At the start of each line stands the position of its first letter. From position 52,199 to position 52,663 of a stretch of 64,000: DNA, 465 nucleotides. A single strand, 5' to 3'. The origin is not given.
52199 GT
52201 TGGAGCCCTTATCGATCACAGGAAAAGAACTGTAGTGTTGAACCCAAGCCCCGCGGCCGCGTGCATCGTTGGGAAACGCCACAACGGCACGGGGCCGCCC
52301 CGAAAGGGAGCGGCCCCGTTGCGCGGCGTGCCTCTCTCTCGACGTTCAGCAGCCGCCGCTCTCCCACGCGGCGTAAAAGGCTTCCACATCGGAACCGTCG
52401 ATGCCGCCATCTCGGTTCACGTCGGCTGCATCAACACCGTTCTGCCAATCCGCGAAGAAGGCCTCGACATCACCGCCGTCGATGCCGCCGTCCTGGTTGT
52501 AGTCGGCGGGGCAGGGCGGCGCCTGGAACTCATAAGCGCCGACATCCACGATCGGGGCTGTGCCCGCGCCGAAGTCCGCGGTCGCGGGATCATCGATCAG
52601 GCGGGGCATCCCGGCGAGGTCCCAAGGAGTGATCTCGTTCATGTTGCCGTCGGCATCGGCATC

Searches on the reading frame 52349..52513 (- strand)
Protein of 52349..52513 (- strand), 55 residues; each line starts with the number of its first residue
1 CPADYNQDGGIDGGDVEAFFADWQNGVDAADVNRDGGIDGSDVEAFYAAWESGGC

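Call 8: search_protein_families(library=ncbifam, proteins=[window:52349-52513:-], max_evalue=1)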
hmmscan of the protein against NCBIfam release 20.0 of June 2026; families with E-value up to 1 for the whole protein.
seq(55 aa): 3 families
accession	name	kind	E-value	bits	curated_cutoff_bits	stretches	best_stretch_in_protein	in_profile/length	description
NF041540.1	dockerin_GC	domain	5.1e-09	36.4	29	1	1-53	1-66/67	GC-type dockerin domain-anchored protein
NF041643.1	EAxFAS_anti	domain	0.00049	19.7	27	1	38-51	9-22/35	EAxFAS motif-containing spurious protein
TIGR03669.1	urea_ABC_arch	equivalog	0.044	12.7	494.8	1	6-48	32-74/375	urea ABC transporter substrate-binding protein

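Call 9: search_protein_families(library=pfam, proteins=[window:52349-52513:-], max_evalue=1)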
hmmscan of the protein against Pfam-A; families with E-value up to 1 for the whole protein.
seq(55 aa): 6 families
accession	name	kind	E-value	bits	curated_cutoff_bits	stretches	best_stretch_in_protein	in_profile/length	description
PF13202.12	EF-hand_5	-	0.00085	19.1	25.9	1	28-42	6-20/25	EF hand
PF00404.24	Dockerin_1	-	0.00088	19.9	22.9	1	3-44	2-50/57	Dockerin type I domain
PF13405.12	EF-hand_6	-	0.0063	16.6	25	1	28-47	7-26/30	EF-hand domain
PF13499.12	EF-hand_7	-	0.0075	17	30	1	28-48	9-29/67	EF-hand domain pair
PF00036.39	EF-hand_1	-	0.065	13.3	25.4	1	28-46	7-25/29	EF hand domain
PF14788.12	EF-hand_10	-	0.27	11.7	27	0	3-20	30-47/50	EF hand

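Call 12: find_homologous_proteins(query=window:52349-52513:-, max_evalue=0.001)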
Query seq(55 aa) (55 aa): 22 proteins with E <= 0.001 among 27 candidates.
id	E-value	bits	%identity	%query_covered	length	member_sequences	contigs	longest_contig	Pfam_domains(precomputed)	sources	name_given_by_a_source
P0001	1.7e-19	87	75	100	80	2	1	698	-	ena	-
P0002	5.4e-19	85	73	100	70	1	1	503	-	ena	-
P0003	9.1e-19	84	71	100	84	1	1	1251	-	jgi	jgi:hypothetical protein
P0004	1.3e-17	81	70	96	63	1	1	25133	-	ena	-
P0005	1.6e-17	80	67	100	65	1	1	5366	-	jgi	-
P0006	2.4e-17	80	65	100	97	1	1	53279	-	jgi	jgi:hypothetical protein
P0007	3.6e-17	79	69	100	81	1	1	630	-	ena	-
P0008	5.4e-17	79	69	100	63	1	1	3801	-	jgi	jgi:hypothetical protein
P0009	7.4e-17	78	64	100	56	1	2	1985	-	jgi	jgi:hypothetical protein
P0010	5.8e-16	75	65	100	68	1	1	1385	-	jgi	-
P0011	6.2e-16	75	64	100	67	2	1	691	PF00404.25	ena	-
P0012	1.4e-15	74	67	100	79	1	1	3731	-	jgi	jgi:hypothetical protein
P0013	3.8e-15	73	67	100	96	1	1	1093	-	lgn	-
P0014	8.4e-14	69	60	100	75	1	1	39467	-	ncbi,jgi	jgi:hypothetical protein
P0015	9.3e-14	68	62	96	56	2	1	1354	-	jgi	jgi:hypothetical protein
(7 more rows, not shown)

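Call 23: predict_structure(alignment_id=A1)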
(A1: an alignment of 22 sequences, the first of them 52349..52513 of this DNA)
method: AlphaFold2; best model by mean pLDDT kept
length: 55 residues; sequences in the alignment: 22
mean_pLDDT: 94.4   pTM: 0.79
mean pLDDT of the five models: 94.4, 94.3, 94.0, 93.7, 93.6
residues with pLDDT >= 90: 50; 70-90: 5; 50-70: 0; < 50: 0
segments of 3 or more residues with pLDDT < 50: none
pLDDT, mean of each block of 10 residues (from residue 1): 91 97 97 96 96 84
secondary structure, 60 per line:
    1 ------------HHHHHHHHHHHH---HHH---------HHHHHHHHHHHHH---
elements in order: H13-24 H40-52

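Call 25: search_solved_structures(query=A1, max_evalue=1, show_alignments=2)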
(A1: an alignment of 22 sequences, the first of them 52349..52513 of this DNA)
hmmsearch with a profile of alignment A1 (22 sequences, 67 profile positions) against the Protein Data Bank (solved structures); distinct sequences matched with E-value up to 1: 21.
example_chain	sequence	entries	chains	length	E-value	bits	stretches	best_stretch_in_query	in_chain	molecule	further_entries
4fl4_A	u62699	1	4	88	3.1e-05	26.7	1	38-57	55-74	Glycoside hydrolase family 9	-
2ccl_B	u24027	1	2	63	0.00037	23.2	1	38-55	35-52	ENDO-1,4-BETA-XYLANASE Y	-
1ohz_B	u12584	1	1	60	0.00092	22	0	38-55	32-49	ENDO-1,4-BETA-XYLANASE Y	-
6kg9_A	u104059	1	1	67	0.0057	19.4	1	12-59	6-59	And cellulose-binding endoglucanase family 9 CelL ortholog dockerin domain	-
8ajy_B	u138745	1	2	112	0.016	18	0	39-61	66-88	Dockerin from ScaH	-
2jnk_A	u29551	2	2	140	0.022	17.5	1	12-55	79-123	Hyalurononglucosaminidase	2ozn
6kgc_B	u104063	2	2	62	0.031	17.1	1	14-59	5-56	And cellulose-binding endoglucanase family 9 CelL ortholog dockerin domain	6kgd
6kge_D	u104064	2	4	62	0.037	16.8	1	14-59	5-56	And cellulose-binding endoglucanase family 9 CelL ortholog dockerin domain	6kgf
4cj0_A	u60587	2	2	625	0.042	16.6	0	38-57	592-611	ENDOGLUCANASE D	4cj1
1clc_A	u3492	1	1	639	0.045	16.5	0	38-57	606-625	ENDOGLUCANASE CELD; EC: 3.2.1.4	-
2vn5_B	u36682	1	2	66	0.086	15.6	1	14-56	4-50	ENDOGLUCANASE A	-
1jfj_A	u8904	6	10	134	0.12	15.1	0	41-61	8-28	CALCIUM-BINDING PROTEIN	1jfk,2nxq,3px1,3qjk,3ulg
2m7n_A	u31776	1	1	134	0.15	14.9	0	41-61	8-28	Calcium-binding protein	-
2mte_A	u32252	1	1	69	0.2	14.4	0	39-56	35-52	Cellulose 1,4-beta-cellobiosidase (reducing end) CelS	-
1daq_A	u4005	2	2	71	0.21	14.4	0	39-56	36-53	ENDOGLUCANASE SS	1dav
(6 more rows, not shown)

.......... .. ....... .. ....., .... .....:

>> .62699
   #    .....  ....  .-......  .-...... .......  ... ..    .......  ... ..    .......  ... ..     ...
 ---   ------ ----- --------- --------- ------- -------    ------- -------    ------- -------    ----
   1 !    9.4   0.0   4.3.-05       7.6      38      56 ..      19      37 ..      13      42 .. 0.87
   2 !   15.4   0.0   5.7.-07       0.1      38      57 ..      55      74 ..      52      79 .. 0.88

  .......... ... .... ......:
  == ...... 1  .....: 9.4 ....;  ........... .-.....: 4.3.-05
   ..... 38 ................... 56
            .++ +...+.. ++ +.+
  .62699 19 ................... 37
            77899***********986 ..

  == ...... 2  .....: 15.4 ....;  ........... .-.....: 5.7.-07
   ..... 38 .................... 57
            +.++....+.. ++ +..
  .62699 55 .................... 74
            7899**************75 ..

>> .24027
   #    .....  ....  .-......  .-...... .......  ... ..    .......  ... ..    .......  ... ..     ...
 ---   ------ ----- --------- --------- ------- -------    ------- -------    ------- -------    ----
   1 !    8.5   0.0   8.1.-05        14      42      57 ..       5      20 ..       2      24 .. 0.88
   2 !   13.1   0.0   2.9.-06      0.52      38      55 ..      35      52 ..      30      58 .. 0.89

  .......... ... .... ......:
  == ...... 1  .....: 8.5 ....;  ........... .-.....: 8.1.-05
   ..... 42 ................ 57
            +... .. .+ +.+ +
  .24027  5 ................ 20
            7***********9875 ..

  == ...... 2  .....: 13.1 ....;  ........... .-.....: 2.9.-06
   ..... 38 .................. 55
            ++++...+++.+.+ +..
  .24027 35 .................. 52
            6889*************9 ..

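Call 26: fold_search(model_id=the predicted structure, library=pdb)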
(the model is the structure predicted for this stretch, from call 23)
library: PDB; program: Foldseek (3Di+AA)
matches with E <= 10: 21; with E <= 0.001: 0
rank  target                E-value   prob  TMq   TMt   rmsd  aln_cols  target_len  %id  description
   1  2vn5_B                2.5e-01  0.93  0.60  0.59   2.6        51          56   25  The Clostridium cellulolyticum dockerin displays a dual binding mode for its cohesin partner (released 2008-05-20)
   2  2vn5_D                3.7e-01  0.89  0.60  0.60   2.6        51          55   25  The Clostridium cellulolyticum dockerin displays a dual binding mode for its cohesin partner (released 2008-05-20)
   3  4fl4_G                5.1e-01  0.77  0.56  0.49   3.4        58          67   28  Scaffoldin conformation and dynamics revealed by a ternary complex from the Clostridium thermocellum cellulosome (released 2012-06-27)
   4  4fl4_J                5.5e-01  0.77  0.59  0.52   3.4        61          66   26  Scaffoldin conformation and dynamics revealed by a ternary complex from the Clostridium thermocellum cellulosome (released 2012-06-27)
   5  2ccl_B                5.8e-01  0.72  0.57  0.52   3.2        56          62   27  THE S45A, T46A MUTANT OF THE TYPE I COHESIN-DOCKERIN COMPLEX FROM THE CELLULOSOME OF CLOSTRIDIUM THERMOCELLUM (released 2007-02-13)
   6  4fl4_D                6.2e-01  0.75  0.56  0.50   3.8        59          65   25  Scaffoldin conformation and dynamics revealed by a ternary complex from the Clostridium thermocellum cellulosome (released 2012-06-27)
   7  5lxv_B                7.6e-01  0.80  0.64  0.56   2.5        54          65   30  Crystal structure of Ruminococcus flavefaciens scaffoldin C cohesin in complex with a dockerin from an uncharacterized (released 2016-10-19)
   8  2ozn_B                7.6e-01  0.66  0.58  0.30   2.4        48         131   27  The Cohesin-Dockerin Complex of NagJ and NagH from Clostridium perfringens (released 2008-05-06)
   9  4fl4_A                7.6e-01  0.54  0.54  0.47   3.8        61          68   24  Scaffoldin conformation and dynamics revealed by a ternary complex from the Clostridium thermocellum cellulosome (released 2012-06-27)
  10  6kgc_B                8.7e-01  0.72  0.62  0.59   2.8        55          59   24  Crystal structure of CaDoc0917(R49D)-CaCohA2 complex at pH 5.4 (released 2020-07-08)
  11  2y3n_B                1.5e+00  0.57  0.61  0.57   2.3        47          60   30  Type II cohesin-dockerin domain from Bacteroides cellolosolvens (released 2012-01-11)
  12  4uyq_B                1.9e+00  0.33  0.53  0.45   3.6        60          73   17  High resolution structure of the third cohesin ScaC in complex with the ScaB dockerin with a mutation in the C-termina (released 2015-04-15)
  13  8x39_B                3.7e+00  0.25  0.60  0.29   2.9        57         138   19  Crystal structure of cellulosomal double-dockerin module of Clo1313_0689 from Clostridium thermocellum (released 2024-04-03)
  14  4dh2_B                4.3e+00  0.21  0.56  0.47   3.3        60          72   18  Crystal structure of Coh-OlpC(Cthe_0452)-Doc435(Cthe_0435) complex: A novel type I Cohesin-Dockerin complex from Clost (released 2012-11-28)
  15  4uyp_B                4.9e+00  0.16  0.54  0.45   3.5        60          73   18  High resolution structure of the third cohesin ScaC in complex with the ScaB dockerin with a mutation in the N-termina (released 2015-04-15)
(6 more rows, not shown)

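Call 27: search_protein_representatives(alignment_id=A1)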
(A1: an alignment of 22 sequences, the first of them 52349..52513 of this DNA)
Query: 22 sequences, 67 profile positions. Proteins with E-value up to 0.001 (for the whole library): 10722; up to 1e-10: 1835; up to 1e-30: 9. The best 150 are listed.
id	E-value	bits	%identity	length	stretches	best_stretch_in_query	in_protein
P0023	1.6e-89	309.5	-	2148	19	15-63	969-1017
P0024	4.5e-72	253.6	-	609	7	8-67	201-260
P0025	1.8e-47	174.8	-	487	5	6-67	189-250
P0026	8.3e-45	166.3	-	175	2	6-65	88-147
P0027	1.6e-43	162.2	-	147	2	7-63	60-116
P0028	5.4e-43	160.5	-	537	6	10-67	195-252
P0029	2.4e-41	155.2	-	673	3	9-67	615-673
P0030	9.3e-34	130.9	-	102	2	15-67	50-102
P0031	2.6e-31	123.1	-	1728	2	8-67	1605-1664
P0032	4.1e-30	119.2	-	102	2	9-65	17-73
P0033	1.7e-29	117.3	-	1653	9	11-59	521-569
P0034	8.7e-28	111.8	-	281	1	8-67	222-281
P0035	1.1e-27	111.5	-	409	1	7-67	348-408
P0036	2.4e-27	110.4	-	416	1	7-67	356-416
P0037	2.7e-27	110.2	-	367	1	6-67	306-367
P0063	5.2e-26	106.1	-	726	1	8-67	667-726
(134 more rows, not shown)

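Call 32: find_related_loci(query=A1, collection=genome_contigs, flank=6000)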
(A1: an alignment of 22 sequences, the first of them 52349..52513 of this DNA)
Query A1 (55 aa) in genome_contigs; peptide patterns used: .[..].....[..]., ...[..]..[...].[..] (x = any residue, [..] = any of these).
561 stretches matched a pattern (row limit reached: there are more); 300 encode a relative of the query (tblastn E <= 1e-3); the best 80 are kept; 80 distinct loci.
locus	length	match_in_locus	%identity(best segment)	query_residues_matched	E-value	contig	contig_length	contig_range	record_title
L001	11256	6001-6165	69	1-55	3e-26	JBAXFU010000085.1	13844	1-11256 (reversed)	MAG: Phycisphaerae bacterium isolate ELA279 MAG279_85, whole genome shotgun sequence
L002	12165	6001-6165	71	1-55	1e-25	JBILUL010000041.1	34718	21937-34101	MAG: Phycisphaerales bacterium isolate ME2018-08-06_3300044608_group8_bin185 Rohwer_bin1620_scaffold_1044_c2, whole geno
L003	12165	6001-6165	73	1-55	8e-25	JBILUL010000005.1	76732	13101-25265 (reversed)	MAG: Phycisphaerales bacterium isolate ME2018-08-06_3300044608_group8_bin185 Rohwer_bin1620_scaffold_174_c1, whole genom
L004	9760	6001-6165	73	1-55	1e-24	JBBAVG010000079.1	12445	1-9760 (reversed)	MAG: Phycisphaerales bacterium isolate EUL_317 ctg90-EUL_317, whole genome shotgun sequence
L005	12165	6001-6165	69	1-55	3e-24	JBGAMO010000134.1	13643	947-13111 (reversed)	MAG: Phycisphaerales bacterium isolate MAG_AAO_H125.45 AAOH125-45_opera_contig_7824, whole genome shotgun sequence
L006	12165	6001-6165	78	1-55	2e-24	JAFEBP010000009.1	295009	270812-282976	MAG: Planctomycetota bacterium isolate SZAS-3 PLAN-TMP-2__9__length-295009, whole genome shotgun sequence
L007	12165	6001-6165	69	1-55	3e-24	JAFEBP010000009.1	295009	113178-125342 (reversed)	MAG: Planctomycetota bacterium isolate SZAS-3 PLAN-TMP-2__9__length-295009, whole genome shotgun sequence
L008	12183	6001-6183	75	1-55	3e-24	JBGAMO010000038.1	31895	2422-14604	MAG: Phycisphaerales bacterium isolate MAG_AAO_H125.45 AAOH125-45_opera_contig_3144, whole genome shotgun sequence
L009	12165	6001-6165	78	1-55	3e-24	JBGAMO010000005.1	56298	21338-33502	MAG: Phycisphaerales bacterium isolate MAG_AAO_H125.45 AAOH125-45_opera_contig_1596, whole genome shotgun sequence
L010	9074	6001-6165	65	1-55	9e-24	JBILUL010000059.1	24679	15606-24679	MAG: Phycisphaerales bacterium isolate ME2018-08-06_3300044608_group8_bin185 Rohwer_bin1620_scaffold_1917_c1, whole geno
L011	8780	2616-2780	67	1-55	6e-24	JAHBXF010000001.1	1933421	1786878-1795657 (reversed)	MAG: Phycisphaeraceae bacterium isolate ACE_PLA8 PLA8_1, whole genome shotgun sequence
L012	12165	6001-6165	73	1-55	1e-23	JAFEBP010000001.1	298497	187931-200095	MAG: Planctomycetota bacterium isolate SZAS-3 PLAN-TMP-2__1__length-298497, whole genome shotgun sequence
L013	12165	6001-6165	71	1-55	2e-23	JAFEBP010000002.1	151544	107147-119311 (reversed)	MAG: Planctomycetota bacterium isolate SZAS-3 PLAN-TMP-2__2__length-151544, whole genome shotgun sequence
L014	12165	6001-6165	69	1-55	2e-23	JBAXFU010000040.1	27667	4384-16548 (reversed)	MAG: Phycisphaerae bacterium isolate ELA279 MAG279_40, whole genome shotgun sequence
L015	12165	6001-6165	73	1-55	2e-23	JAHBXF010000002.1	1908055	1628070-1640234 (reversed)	MAG: Phycisphaeraceae bacterium isolate ACE_PLA8 PLA8_2, whole genome shotgun sequence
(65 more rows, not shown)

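Call 37: search_protein_families(library=pfam, alignment_id=A2, max_evalue=0.001)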
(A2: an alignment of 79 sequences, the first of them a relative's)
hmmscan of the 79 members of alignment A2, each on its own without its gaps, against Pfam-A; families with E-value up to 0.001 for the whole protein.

A. member 1, P0063 (726 aa): 1 family
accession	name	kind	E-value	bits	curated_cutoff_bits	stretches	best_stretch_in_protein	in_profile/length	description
PF07602.17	DUF1565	-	0.00028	20.7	20.3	1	242-396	11-154/257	Protein of unknown function (DUF1565)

B. families by the number of members that match (of 79 scanned): 59 families (the first 25 are shown)
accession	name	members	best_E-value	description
PF00404.24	Dockerin_1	13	1.1e-23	Dockerin type I domain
PF13927.12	Ig_3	11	1.6e-23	Immunoglobulin domain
PF07679.22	I-set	9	2.1e-16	Immunoglobulin I-set domain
PF13895.12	Ig_2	6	3.7e-14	Immunoglobulin domain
PF22352.2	K319L-like_PKD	3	1.6e-47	K319L-like, PKD domain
PF18911.6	PKD_4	3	1.6e-37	PKD domain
PF00801.26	PKD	3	1.6e-20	PKD domain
PF13229.12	Beta_helix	3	1.1e-14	Right handed beta helix region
PF00047.31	ig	3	4.7e-08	Immunoglobulin domain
PF13405.12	EF-hand_6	3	2.6e-06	EF-hand domain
PF23759.1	GBD_T9SS_assoc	2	5.1e-25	Galactose binding domain-like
PF21027.3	Sde0182_C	2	7e-11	Cellulose-binding protein Sde0182, C-terminal domain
PF01483.27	P_proprotein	2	1.5e-10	Proprotein convertase P-domain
PF00041.27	fn3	2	1.4e-09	Fibronectin type III domain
PF24251.1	DUF7453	2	7.8e-09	Family of unknown function (DUF7453)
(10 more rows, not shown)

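Call 45: find_encoding_contigs(protein=P0063, flank=10000, max_places=4)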
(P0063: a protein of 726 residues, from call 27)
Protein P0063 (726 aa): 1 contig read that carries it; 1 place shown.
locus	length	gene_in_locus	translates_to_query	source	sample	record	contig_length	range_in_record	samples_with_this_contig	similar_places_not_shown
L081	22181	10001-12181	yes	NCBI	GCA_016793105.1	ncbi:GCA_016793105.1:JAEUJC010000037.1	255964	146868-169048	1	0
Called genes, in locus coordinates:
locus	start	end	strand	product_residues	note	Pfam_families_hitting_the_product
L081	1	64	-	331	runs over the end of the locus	PF00941:FAD_binding_5, PF03450:CO_deh_flav_C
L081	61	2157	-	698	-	PF02738:MoCoBD_1, PF20256:MoCoBD_2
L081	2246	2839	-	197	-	PF00111:Fer2 (weak), PF01799:Fer2_2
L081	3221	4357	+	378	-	PF04055:Radical_SAM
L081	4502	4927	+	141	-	PF00903:Glyoxalase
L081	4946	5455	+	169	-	PF13302:Acetyltransf_3, PF00583:Acetyltransf_1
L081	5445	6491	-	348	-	PF08240:ADH_N, PF00107:ADH_zinc_N, PF13602:ADH_zinc_N_2 (weak)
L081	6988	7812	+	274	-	PF00149:Metallophos, PF12850:Metallophos_2 (weak)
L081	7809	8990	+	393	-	PF06925:MGDG_synth, PF02350:Epimerase_2 (weak), PF00534:Glycos_transf_1 (weak)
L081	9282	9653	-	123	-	PF20409:SnoaL_5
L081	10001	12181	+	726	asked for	-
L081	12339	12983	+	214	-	PF03848:TehB (weak), PF08241:Methyltransf_11 (weak), PF08242:Methyltransf_12 (weak), PF13649:Methyltransf_25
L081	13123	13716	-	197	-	-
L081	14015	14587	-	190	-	PF14595:Thioredoxin_9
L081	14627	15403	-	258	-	PF00005:ABC_tran, PF12399:BCA_ABC_TP_C (weak)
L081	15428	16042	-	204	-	PF07719:TPR_2 (faint), PF13181:TPR_8 (faint), PF13428:TPR_14 (faint), PF14559:TPR_19 (weak), PF04362:Iron_traffic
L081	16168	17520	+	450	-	-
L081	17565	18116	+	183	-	-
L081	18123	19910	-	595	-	-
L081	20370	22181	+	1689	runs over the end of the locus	PF13854:Kelch_HCF (faint), PF24681:Kelch_KLHDC2_KLHL20_DRC7, PF13415:Beta-prop_FBX42, PF24981:Beta-prop_ATRN-LZTR1 (faint), PF13415:Beta-prop_FBX42, PF24681:Kelch_KLHDC2_KLHL20_DRC7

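Call 48: list_cluster_members(proteins=[P0063, P0031])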
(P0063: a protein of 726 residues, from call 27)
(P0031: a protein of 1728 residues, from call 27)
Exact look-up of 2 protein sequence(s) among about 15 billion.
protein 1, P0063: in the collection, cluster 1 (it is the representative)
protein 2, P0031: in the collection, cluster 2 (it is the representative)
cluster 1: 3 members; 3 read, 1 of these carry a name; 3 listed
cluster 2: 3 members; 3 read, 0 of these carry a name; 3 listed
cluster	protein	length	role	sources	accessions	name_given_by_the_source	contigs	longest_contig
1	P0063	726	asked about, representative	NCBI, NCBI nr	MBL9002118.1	MAG: hypothetical protein JNK25_13380 [Phycisphaerae bacterium] | hypothetical protein [Phycisphaerae bacterium]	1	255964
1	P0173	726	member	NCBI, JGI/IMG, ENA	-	-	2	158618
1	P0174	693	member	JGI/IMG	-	-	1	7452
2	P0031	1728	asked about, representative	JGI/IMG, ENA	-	-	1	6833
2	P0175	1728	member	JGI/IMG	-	-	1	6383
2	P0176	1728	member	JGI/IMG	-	-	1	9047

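Call 62: search_protein_families(library=ncbifam, alignment_id=A2, max_evalue=0.001)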
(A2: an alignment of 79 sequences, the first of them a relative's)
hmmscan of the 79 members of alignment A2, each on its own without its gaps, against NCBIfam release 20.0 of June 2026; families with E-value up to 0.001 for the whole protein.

A. member 1, P0063 (726 aa): 2 families
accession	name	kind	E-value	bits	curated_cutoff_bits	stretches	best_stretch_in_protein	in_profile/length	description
NF041540.1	dockerin_GC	domain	5.1e-08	33.2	29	1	672-724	1-66/67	GC-type dockerin domain-anchored protein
NF041518.1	choice_anch_Q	domain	0.00019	21.6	25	0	599-668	17-58/58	choice-of-anchor Q domain-containing protein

B. families by the number of members that match (of 79 scanned): 36 families (the first 25 are shown)
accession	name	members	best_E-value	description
NF041540.1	dockerin_GC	79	2.4e-41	GC-type dockerin domain-anchored protein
TIGR02913.1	HAF_rpt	6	1e-27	HAF repeat protein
NF041518.1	choice_anch_Q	3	3.6e-13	choice-of-anchor Q domain-containing protein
NF041898.1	pec_ly_PelI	3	2.6e-06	pectate lyase PelI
NF038112.1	myxo_dep_M36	2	5.6e-58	myxosortase-dependent M36 family metallopeptidase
TIGR04393.1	rpt_T5SS_PEPC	2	1.8e-17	T5SS/PEP-CTERM-associated repeat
TIGR05002.1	NxxGxxAF_repeat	2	4.4e-07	choice-of-anchor tandem repeat NxxGxxAF-containing protein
NF038113.1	T9SSA_dep_M36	1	2.2e-57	T9SS-dependent M36 family metallopeptidase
TIGR03921.1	T7SS_mycosin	1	2.8e-44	type VII secretion-associated serine protease mycosin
NF038111.1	rhom_dep_M36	1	1e-43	rhombosortase-dependent M36 family metallopeptidase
TIGR04362.1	choice_anch_C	1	9.1e-28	choice-of-anchor C family protein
NF033595.1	denti_PrtP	1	8.2e-19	dentilisin complex serine proteinase subunit PrtP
NF045728.1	glycosyl_F510_1955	1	2.1e-14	F510_1955 family glycosylhydrolase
NF052530.1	Heli_ShapePgp3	1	5.3e-10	peptidoglycan metallopeptidase Pgp3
NF041198.1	UshA_like_PCGU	1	5.9e-10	UshA-like (seleno)protein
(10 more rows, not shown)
